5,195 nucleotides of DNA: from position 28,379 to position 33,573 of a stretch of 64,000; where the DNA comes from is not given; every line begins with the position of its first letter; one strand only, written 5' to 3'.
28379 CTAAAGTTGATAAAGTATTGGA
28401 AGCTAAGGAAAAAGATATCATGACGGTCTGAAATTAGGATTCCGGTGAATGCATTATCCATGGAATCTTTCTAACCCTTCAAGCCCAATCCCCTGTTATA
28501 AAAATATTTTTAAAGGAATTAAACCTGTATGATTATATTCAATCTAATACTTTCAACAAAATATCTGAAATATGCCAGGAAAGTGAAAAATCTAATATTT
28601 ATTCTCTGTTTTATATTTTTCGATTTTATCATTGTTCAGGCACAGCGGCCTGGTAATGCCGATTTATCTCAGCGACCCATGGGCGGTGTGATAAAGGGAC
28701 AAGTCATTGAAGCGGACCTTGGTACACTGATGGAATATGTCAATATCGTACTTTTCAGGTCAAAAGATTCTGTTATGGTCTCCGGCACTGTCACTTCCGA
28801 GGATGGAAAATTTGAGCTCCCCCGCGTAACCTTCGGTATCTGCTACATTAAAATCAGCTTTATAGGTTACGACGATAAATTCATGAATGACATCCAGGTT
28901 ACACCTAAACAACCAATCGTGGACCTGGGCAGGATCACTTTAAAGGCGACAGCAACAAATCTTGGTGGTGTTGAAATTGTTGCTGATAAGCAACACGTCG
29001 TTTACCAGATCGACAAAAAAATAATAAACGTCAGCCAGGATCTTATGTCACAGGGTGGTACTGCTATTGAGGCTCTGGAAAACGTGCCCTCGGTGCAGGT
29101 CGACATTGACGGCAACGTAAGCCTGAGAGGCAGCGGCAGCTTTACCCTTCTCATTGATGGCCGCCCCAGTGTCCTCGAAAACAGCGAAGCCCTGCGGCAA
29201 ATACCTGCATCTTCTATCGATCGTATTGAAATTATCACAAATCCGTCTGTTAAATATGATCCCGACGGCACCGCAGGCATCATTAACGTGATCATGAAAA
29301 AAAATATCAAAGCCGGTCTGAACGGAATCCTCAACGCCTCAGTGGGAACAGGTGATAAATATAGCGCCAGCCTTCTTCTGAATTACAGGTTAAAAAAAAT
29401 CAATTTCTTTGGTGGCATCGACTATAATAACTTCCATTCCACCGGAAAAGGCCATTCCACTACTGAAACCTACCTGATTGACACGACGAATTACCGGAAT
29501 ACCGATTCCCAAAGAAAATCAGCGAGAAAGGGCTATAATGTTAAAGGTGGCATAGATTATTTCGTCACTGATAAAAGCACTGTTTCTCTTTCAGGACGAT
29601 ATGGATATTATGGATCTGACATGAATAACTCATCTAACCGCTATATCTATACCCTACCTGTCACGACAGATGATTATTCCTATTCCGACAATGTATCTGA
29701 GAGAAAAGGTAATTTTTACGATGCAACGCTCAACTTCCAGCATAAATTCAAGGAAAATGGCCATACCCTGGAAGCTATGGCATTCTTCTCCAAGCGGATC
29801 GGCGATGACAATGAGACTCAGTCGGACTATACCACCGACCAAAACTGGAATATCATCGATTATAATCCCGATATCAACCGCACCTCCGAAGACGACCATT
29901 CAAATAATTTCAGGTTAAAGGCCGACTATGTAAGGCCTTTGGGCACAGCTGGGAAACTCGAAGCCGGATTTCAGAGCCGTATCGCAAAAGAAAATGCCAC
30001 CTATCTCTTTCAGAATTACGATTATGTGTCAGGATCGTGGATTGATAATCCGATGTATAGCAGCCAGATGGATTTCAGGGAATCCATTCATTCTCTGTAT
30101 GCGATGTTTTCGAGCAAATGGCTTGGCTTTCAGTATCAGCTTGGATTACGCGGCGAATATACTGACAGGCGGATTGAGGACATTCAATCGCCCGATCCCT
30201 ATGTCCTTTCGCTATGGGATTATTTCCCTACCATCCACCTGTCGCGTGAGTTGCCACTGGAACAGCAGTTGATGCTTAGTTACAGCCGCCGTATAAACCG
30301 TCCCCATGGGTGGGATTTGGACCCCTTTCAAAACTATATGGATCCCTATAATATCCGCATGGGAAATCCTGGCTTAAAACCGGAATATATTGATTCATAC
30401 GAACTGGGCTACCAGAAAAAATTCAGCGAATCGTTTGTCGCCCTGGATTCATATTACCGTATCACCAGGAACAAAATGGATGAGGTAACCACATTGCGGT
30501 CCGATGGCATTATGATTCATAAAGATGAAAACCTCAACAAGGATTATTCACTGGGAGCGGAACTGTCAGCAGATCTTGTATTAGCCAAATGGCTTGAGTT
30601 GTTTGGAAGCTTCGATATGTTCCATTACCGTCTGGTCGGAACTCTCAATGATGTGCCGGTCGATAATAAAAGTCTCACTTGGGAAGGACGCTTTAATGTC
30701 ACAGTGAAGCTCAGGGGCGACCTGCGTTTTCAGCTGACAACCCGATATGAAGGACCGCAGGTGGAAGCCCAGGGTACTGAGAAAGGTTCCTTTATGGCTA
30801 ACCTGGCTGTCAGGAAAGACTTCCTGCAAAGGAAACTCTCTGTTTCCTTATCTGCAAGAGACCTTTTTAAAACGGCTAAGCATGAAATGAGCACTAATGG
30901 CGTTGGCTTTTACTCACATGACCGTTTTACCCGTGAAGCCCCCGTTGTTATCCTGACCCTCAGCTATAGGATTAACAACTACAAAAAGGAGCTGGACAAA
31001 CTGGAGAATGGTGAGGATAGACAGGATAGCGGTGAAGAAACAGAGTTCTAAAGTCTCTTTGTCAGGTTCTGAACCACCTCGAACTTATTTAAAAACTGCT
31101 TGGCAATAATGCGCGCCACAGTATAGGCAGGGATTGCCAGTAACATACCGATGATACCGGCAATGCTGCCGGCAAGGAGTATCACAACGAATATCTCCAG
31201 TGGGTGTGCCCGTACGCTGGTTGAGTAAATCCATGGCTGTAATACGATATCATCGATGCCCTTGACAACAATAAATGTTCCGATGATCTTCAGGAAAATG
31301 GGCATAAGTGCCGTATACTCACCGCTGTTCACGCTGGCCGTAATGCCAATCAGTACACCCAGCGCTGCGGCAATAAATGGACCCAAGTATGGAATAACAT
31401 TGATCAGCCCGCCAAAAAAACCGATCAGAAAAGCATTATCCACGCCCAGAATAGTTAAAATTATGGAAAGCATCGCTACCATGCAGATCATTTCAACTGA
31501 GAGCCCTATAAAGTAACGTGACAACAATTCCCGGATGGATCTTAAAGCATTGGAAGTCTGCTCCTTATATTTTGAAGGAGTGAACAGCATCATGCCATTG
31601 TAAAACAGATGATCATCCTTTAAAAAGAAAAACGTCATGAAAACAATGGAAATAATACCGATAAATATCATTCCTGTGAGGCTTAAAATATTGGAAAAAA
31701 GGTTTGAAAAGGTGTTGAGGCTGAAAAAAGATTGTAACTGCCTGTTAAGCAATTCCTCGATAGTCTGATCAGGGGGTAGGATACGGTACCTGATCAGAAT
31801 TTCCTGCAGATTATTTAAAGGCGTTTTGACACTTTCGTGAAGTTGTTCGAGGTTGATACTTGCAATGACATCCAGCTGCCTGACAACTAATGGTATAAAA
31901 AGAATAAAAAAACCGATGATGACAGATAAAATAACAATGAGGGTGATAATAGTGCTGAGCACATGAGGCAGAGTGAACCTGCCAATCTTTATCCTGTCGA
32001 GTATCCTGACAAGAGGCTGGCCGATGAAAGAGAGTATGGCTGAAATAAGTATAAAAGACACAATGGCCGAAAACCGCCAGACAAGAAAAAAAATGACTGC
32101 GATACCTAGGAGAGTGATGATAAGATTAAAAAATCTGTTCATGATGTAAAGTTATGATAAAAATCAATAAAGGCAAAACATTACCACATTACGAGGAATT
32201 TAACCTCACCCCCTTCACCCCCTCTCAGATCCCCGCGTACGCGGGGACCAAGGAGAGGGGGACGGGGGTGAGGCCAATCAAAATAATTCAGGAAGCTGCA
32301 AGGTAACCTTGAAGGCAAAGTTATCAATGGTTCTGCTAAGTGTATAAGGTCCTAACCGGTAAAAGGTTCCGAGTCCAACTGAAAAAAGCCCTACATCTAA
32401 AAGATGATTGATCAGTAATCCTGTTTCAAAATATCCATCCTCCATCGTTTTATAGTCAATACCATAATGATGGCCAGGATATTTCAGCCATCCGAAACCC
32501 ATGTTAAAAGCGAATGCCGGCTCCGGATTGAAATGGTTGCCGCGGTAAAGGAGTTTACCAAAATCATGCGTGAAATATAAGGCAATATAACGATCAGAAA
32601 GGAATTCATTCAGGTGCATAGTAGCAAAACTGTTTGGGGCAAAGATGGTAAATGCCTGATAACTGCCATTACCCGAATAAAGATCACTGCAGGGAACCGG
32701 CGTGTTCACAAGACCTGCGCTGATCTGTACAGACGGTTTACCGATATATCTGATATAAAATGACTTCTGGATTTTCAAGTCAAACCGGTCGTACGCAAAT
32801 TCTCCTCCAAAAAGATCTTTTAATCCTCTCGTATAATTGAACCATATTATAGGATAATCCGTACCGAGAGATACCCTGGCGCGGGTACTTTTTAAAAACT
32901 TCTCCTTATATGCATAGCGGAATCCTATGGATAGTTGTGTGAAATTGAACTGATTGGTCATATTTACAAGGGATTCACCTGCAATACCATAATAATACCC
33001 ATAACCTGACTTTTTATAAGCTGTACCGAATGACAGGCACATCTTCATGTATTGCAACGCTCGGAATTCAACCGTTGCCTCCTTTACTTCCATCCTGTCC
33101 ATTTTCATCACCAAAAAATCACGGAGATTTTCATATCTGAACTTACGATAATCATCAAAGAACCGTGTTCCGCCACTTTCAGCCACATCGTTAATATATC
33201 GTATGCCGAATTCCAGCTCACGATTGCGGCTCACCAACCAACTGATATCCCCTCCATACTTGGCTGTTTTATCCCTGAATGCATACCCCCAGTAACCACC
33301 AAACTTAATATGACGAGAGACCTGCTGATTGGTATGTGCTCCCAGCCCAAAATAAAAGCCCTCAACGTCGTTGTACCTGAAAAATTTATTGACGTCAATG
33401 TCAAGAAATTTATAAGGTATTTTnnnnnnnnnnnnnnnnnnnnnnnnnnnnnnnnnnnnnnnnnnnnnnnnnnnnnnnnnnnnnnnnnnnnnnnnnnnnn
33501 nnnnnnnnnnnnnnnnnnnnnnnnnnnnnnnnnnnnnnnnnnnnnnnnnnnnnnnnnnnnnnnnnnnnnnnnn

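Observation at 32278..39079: Two-component-linked ABC ATPase + 12-TM protein + OM beta-barrel: candidate uncharacterised envelope export module with no periplasmic adaptor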

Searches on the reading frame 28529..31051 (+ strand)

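Call 3: search_protein_families(library=pfam, proteins=[window:28529-31051:+], max_evalue=0.01)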
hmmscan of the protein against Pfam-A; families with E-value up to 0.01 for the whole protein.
window:28529-31051:+ (840 aa): 5 families
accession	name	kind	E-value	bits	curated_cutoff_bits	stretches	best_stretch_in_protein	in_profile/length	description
PF14905.12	OMP_b-brl_3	-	1.6e-102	344.1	27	1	405-813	1-408/408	Outer membrane protein beta-barrel family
PF00593.30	TonB_dep_Rec_b-barrel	-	6.8e-16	59.6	27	1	346-776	9-433/436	TonB dependent receptor-like, beta-barrel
PF07715.20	Plug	-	9.4e-09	36.2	23.9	1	173-251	17-107/107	TonB-dependent Receptor Plug Domain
PF13620.12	CarboxypepD_reg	-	8.7e-08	32.9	32.3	1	55-136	2-79/82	Carboxypeptidase regulatory-like domain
PF13715.12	CarbopepD_reg_2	-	8.7e-07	29.3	32.2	1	55-118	1-59/88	CarboxypepD_reg-like domain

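Call 4: search_protein_families(library=ncbifam, proteins=[window:28529-31051:+], max_evalue=0.01)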
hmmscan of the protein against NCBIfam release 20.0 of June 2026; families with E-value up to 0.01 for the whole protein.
window:28529-31051:+ (840 aa): 2 families
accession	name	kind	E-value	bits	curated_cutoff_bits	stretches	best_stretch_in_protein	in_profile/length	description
NF053590.1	TonB_dep_TOL0244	equivalog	1.1e-05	24.3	645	1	563-789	358-585/604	TOL_0244 family TonB-dependent receptor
TIGR01779.1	TonB-B12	equivalog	1.5e-05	23.8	599.7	1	208-347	102-241/614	TonB-dependent vitamin B12 receptor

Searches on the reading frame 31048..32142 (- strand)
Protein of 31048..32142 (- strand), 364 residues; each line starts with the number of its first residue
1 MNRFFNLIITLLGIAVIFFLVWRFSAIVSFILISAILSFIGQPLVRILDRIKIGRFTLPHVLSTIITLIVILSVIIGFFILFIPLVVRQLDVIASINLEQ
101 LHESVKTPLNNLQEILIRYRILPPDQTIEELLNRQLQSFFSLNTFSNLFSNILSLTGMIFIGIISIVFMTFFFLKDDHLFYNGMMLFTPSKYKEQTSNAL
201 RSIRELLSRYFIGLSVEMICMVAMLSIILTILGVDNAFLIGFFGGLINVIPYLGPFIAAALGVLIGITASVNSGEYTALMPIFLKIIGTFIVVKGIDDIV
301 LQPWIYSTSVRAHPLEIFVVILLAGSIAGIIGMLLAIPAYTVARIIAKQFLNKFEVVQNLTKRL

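Call 3: search_protein_families(library=pfam, proteins=[window:31048-32142:-], max_evalue=0.01)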
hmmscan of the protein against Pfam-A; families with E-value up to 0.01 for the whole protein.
window:31048-32142:- (364 aa): 1 family
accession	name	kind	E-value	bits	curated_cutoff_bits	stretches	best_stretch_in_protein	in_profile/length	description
PF01594.21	AI-2E_transport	-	7.5e-45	154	34.3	1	8-349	6-325/327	AI-2E family transporter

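Call 4: search_protein_families(library=ncbifam, proteins=[window:31048-32142:-], max_evalue=0.01)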
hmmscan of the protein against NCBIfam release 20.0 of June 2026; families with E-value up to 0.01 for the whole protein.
window:31048-32142:- (364 aa): 3 families
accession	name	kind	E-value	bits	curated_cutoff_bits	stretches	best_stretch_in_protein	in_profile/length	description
NF045801.1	efflux_ABUW_0982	equivalog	1.7e-18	66.7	675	1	3-356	4-349/392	chloramphenicol efflux transporter CxpE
TIGR02872.1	spore_ytvI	equivalog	2.7e-16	59.9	198.15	1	7-338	3-327/341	sporulation integral membrane protein YtvI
NF008930.0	PRK12287.1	subfamily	1.4e-13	51.2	318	1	8-349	13-327/344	AI-2E family transporter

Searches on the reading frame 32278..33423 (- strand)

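Call 44: search_protein_families(library=pfam, proteins=[window:32278-33423:-], max_evalue=10)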
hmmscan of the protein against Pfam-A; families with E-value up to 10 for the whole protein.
window:32278-33423:- (381 aa): 2 families
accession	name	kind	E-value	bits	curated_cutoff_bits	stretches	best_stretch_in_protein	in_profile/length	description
PF18939.6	DUF5686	-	2.1e-13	50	39.2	2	157-293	494-634/669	Family of unknown function (DUF5686)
PF13568.12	OMP_b-brl_2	-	0.82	10.2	27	1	126-225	52-155/175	Outer membrane protein beta-barrel domain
